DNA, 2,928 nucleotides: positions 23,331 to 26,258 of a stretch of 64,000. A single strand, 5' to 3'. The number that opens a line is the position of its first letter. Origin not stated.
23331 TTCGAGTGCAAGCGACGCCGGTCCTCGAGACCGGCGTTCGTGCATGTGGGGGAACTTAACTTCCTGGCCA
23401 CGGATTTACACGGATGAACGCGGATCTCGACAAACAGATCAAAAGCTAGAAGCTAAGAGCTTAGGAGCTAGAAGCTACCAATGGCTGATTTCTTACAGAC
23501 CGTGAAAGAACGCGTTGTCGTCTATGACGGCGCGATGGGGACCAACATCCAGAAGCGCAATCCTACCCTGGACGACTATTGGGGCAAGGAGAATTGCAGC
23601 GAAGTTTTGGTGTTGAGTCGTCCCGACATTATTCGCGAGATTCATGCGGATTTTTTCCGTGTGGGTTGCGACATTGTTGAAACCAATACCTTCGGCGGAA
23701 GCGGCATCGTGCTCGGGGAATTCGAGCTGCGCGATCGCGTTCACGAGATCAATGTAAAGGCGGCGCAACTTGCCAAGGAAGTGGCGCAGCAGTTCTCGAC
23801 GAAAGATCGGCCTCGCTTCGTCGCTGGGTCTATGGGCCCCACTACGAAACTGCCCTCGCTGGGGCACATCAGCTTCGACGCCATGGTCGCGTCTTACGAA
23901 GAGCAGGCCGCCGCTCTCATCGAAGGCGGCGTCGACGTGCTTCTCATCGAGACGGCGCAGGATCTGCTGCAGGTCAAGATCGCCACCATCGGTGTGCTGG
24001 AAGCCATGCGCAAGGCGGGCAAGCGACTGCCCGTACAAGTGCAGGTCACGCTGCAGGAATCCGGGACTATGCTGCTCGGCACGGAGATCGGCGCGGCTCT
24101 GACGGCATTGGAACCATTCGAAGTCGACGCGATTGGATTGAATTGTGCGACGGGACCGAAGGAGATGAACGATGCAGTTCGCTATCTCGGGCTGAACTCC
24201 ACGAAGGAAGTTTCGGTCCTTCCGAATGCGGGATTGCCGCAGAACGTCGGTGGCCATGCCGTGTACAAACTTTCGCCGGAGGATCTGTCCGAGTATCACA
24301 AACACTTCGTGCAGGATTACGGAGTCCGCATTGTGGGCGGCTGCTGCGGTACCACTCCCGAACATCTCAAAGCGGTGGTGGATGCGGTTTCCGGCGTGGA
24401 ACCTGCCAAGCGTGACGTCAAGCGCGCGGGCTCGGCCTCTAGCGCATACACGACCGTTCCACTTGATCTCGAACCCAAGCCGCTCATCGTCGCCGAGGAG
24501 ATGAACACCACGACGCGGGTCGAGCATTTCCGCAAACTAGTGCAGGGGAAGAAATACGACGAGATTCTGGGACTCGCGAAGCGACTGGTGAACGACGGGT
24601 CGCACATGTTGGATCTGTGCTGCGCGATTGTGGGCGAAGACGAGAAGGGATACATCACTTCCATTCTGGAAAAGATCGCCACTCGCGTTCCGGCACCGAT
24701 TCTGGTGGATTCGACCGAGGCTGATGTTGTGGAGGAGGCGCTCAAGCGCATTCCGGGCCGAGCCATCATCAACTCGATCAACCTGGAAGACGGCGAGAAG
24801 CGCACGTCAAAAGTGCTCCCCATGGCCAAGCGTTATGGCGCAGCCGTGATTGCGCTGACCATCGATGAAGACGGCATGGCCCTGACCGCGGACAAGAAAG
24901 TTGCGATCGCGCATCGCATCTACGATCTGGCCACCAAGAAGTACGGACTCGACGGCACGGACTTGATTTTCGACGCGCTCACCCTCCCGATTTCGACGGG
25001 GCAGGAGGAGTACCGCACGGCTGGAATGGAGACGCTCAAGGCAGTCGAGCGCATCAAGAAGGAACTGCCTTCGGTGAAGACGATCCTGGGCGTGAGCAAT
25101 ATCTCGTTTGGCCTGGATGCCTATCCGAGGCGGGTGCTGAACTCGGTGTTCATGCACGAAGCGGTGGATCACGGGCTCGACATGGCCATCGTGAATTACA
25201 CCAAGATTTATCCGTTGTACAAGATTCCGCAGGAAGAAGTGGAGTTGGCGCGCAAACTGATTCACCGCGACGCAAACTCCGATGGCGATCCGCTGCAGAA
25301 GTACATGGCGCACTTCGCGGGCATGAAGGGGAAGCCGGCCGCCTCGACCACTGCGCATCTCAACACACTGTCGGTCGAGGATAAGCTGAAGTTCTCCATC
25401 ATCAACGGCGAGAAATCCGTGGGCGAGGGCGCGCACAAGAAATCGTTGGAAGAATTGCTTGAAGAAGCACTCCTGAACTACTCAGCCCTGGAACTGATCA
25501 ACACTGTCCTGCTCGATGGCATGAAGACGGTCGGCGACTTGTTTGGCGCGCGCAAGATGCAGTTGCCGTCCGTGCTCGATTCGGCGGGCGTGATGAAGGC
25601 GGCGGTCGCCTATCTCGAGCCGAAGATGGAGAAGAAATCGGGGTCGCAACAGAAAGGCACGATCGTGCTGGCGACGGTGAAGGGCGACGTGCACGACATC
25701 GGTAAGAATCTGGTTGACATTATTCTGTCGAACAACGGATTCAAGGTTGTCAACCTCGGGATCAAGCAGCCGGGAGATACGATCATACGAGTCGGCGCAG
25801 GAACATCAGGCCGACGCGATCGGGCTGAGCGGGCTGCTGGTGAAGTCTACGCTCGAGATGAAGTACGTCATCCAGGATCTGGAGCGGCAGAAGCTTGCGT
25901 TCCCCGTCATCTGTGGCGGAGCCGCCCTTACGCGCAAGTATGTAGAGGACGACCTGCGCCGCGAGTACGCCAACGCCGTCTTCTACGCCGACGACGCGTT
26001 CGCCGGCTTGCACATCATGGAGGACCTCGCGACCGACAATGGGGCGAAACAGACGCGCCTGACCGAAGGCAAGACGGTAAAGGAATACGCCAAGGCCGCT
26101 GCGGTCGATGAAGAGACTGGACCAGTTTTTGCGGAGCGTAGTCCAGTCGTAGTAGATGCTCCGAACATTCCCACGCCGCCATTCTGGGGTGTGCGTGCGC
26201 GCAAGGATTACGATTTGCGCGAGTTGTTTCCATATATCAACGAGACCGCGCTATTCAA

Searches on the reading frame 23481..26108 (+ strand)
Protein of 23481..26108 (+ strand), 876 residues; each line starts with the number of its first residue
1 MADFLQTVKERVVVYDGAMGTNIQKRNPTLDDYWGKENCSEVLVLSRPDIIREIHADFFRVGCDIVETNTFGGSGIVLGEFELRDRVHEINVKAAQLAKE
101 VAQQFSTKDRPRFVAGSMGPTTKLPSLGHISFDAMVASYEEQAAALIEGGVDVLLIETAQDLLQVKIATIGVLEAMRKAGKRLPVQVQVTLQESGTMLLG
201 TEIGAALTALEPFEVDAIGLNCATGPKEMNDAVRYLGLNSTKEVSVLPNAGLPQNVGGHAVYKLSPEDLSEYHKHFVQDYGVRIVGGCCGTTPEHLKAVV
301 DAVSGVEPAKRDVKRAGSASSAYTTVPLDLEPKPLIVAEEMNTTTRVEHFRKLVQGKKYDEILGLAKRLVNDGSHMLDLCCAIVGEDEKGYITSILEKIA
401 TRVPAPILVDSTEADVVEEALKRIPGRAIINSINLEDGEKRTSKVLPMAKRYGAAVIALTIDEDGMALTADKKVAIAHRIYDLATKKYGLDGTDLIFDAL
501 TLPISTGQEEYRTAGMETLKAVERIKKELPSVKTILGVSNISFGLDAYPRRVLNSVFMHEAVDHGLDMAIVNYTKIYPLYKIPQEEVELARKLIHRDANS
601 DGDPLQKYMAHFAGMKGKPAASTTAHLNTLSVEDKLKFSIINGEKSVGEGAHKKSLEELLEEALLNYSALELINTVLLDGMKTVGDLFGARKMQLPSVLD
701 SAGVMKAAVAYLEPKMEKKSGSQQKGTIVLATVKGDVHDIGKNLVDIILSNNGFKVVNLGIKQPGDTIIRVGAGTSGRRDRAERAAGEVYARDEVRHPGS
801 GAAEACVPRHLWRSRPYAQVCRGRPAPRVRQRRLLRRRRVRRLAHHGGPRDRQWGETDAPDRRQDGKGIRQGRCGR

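Call 22: search_protein_families(library=pfam, proteins=[window:23481-26108:+], max_evalue=0.001)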
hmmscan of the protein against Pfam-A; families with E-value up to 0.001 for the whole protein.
window:23481-26108:+ (876 aa): 4 families
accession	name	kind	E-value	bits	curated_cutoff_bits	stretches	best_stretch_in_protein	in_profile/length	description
PF02574.22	S-methyl_trans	-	3.5e-84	283.4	22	1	13-303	1-283/283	Homocysteine S-methyltransferase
PF00809.28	Pterin_bind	-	6.6e-36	124.6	25.5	1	350-572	12-244/244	Pterin binding enzyme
PF02607.22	B12-binding_2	-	1.3e-14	54.6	23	1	653-713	14-74/74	B12 binding domain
PF02310.24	B12-binding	-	2.3e-08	34.3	32.1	1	727-770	2-45/121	B12 binding domain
